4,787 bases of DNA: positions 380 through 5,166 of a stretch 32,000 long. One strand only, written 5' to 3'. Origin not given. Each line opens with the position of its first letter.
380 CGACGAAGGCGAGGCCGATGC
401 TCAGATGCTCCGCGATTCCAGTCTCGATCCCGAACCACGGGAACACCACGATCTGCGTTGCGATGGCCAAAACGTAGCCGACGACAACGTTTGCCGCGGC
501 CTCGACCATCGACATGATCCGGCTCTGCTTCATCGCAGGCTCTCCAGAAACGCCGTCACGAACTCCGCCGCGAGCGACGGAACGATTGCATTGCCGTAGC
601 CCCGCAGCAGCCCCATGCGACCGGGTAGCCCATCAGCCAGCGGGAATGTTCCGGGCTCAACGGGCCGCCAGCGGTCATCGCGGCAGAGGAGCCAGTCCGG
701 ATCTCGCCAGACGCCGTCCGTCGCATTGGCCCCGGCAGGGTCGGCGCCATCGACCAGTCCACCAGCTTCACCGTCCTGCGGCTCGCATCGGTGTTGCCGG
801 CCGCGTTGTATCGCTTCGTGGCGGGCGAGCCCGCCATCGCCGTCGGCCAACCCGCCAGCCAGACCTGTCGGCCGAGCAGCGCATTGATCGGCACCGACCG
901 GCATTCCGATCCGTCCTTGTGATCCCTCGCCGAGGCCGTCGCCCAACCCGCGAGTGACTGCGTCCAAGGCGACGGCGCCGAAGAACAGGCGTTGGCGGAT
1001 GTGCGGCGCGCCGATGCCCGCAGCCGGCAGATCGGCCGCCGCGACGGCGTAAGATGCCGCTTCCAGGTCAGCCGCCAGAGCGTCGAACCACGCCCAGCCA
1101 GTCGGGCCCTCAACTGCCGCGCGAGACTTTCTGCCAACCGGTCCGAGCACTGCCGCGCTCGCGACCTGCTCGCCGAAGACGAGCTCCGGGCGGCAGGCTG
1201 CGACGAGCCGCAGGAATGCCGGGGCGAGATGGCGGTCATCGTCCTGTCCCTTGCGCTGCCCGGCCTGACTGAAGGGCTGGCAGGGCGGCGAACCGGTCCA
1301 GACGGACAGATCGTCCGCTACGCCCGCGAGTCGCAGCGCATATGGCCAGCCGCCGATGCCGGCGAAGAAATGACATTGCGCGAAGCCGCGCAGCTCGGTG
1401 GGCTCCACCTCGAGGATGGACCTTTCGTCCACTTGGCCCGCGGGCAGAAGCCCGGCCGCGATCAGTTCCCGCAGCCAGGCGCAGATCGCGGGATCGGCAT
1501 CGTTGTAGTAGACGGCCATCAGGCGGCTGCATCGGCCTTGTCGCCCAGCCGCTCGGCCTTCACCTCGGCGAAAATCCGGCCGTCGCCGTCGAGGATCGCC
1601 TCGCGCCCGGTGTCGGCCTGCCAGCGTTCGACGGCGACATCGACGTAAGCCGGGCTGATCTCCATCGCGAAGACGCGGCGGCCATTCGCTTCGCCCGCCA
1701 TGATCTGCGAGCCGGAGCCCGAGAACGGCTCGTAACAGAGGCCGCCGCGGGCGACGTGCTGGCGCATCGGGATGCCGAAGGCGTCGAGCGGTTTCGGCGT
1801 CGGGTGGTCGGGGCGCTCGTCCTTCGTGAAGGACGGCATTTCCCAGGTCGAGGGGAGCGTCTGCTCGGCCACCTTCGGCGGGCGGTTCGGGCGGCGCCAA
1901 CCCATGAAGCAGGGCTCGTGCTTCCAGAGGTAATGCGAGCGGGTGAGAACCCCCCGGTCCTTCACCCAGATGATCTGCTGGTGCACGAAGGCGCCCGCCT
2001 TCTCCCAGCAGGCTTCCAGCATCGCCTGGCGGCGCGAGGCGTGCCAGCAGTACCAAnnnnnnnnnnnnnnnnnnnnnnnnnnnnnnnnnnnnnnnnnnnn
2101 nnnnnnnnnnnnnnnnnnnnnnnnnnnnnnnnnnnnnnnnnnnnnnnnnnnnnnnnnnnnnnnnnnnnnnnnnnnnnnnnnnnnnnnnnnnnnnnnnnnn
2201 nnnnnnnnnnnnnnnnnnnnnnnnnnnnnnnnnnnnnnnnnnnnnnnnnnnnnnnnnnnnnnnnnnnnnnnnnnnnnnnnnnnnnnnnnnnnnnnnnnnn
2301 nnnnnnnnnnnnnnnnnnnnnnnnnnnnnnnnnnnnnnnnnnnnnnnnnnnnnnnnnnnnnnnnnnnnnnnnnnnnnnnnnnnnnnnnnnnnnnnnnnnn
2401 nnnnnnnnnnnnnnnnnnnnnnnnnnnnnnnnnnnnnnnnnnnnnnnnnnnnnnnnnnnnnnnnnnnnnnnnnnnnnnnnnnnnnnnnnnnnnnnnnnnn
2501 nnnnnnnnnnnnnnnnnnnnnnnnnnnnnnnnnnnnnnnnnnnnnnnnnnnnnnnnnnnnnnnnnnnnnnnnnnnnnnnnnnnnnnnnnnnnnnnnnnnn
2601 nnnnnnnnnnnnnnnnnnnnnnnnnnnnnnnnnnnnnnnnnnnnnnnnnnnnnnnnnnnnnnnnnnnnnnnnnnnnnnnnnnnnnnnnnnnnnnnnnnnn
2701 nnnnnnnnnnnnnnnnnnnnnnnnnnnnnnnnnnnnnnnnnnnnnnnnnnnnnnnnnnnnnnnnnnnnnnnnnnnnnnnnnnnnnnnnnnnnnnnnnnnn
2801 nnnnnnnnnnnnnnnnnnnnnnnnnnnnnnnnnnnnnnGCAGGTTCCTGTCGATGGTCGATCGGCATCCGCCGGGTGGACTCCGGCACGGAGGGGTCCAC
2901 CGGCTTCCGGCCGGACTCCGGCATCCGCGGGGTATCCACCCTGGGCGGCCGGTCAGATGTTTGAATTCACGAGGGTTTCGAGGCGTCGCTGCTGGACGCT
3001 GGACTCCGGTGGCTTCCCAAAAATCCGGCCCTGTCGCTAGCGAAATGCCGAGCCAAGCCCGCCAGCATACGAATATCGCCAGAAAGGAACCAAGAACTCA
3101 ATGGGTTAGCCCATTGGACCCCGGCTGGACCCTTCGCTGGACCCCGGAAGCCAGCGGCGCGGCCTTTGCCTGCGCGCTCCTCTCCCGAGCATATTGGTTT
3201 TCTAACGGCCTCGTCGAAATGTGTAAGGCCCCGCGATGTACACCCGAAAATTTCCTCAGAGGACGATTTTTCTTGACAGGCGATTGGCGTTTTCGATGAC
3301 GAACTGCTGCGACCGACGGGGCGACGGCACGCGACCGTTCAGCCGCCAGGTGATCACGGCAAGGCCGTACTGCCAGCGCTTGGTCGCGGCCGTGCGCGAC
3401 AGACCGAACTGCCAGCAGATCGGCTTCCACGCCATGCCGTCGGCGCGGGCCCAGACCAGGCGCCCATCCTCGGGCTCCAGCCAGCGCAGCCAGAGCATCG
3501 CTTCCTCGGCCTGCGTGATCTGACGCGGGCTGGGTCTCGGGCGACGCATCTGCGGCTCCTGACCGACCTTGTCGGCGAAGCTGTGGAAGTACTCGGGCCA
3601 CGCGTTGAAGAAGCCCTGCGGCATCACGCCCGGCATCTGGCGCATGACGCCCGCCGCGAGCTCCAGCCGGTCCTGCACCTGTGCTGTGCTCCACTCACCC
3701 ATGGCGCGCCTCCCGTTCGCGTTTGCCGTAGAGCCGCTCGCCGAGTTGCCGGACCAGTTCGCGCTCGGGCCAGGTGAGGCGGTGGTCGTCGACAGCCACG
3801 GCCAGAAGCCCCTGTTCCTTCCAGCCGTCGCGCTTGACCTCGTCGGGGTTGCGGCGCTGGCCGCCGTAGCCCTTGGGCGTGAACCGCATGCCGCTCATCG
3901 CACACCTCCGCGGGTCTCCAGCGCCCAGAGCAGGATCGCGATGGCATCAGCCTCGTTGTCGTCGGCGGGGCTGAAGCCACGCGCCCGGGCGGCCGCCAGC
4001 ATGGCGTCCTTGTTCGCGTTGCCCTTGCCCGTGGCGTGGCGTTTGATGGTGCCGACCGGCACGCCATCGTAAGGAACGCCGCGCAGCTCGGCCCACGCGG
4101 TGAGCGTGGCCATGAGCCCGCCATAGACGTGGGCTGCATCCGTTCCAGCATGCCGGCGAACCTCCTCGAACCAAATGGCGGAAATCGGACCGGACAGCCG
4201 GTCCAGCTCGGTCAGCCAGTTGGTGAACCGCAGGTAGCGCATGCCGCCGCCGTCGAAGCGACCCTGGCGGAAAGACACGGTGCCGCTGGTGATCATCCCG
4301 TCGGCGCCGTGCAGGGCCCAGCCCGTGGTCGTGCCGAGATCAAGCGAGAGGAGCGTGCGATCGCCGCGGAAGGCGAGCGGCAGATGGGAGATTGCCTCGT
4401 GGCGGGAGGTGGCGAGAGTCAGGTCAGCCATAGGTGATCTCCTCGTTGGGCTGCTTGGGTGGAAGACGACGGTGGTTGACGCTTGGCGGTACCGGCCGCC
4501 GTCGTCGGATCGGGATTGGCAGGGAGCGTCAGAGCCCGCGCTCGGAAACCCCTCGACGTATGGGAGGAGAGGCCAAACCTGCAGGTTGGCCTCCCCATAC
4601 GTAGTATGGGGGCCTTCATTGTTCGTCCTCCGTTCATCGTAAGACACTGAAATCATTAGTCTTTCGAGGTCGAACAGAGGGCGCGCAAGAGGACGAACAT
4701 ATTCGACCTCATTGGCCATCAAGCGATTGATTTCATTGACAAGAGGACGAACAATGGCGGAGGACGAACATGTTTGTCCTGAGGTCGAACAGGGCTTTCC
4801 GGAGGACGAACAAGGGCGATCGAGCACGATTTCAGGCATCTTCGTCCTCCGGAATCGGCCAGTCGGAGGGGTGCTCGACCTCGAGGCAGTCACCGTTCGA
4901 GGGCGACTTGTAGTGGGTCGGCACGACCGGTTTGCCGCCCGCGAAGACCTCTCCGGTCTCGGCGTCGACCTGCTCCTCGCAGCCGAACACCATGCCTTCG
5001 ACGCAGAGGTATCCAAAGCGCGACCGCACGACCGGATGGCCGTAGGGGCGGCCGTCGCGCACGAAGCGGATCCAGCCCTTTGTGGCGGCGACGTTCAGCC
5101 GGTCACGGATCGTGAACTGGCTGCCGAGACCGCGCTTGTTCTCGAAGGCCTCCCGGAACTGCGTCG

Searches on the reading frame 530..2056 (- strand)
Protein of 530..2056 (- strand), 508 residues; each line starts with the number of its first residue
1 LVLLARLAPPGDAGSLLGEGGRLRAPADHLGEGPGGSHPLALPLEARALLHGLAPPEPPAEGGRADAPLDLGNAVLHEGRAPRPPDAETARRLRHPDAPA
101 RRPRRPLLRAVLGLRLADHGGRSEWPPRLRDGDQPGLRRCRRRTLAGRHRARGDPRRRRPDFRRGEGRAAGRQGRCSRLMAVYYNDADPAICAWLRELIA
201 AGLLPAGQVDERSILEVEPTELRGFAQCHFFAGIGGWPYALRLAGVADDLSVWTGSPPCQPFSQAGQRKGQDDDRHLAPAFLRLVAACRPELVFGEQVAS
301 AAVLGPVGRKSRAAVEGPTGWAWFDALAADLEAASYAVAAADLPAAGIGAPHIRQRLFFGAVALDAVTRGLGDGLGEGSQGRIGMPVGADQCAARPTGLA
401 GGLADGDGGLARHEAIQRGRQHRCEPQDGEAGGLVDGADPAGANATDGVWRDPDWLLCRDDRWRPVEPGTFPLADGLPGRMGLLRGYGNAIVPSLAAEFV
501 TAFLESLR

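Call 39: search_protein_families(library=pfam, proteins=[window:530-2056:-], max_evalue=0.01)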
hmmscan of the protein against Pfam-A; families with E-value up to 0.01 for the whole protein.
window:530-2056:- (508 aa): 1 family
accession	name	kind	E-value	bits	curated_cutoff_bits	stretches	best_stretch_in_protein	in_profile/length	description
PF00145.23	DNA_methylase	-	1.3e-11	44.9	22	1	251-361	63-160/324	C-5 cytosine-specific DNA methylase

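Call 51: search_protein_families(library=phrogs, proteins=[window:530-2056:-], max_evalue=0.001)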
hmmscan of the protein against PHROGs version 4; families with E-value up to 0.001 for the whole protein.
window:530-2056:- (508 aa): 4 families
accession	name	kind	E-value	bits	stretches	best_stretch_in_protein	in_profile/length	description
phrog_363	-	other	1.4e-70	239.1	1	178-505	7-314/327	DNA methyltransferase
phrog_116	-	other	1.2e-18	67.8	1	250-362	271-372/779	DNA methyltransferase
phrog_32758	-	other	5e-05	24.1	0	325-362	6-43/154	DNA methyltransferase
phrog_5999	-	other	8.7e-05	23.5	0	251-279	70-101/109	DNA methyltransferase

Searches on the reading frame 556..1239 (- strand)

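Call 51: search_protein_families(library=phrogs, proteins=[window:556-1239:-], max_evalue=0.001)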
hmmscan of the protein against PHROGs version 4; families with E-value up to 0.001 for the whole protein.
window:556-1239:- (227 aa): 3 families
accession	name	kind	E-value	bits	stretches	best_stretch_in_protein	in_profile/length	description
phrog_31772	-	other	3.7e-27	96.3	1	95-225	6-144/145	DNA methyltransferase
phrog_1008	-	other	6.1e-11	43.3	1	35-210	78-279/329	DNA methyltransferase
phrog_26627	-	unknown function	3.1e-05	25.1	0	190-210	31-51/71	-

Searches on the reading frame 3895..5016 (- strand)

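Call 10: search_protein_families(library=pfam, proteins=[window:3895-5016:-], max_evalue=0.01)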
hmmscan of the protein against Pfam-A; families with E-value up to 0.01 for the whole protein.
window:3895-5016:- (373 aa): 0 families

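Call 51: search_protein_families(library=phrogs, proteins=[window:3895-5016:-], max_evalue=0.001)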
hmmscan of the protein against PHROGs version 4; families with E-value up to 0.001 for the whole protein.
window:3895-5016:- (373 aa): 2 families
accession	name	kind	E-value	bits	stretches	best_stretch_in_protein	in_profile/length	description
phrog_159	-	DNA, RNA and nucleotide metabolism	4e-28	99.3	1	219-368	87-249/330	RuvC-like Holliday junction resolvase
phrog_18320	-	unknown function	3.3e-27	96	1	259-369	1-125/137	-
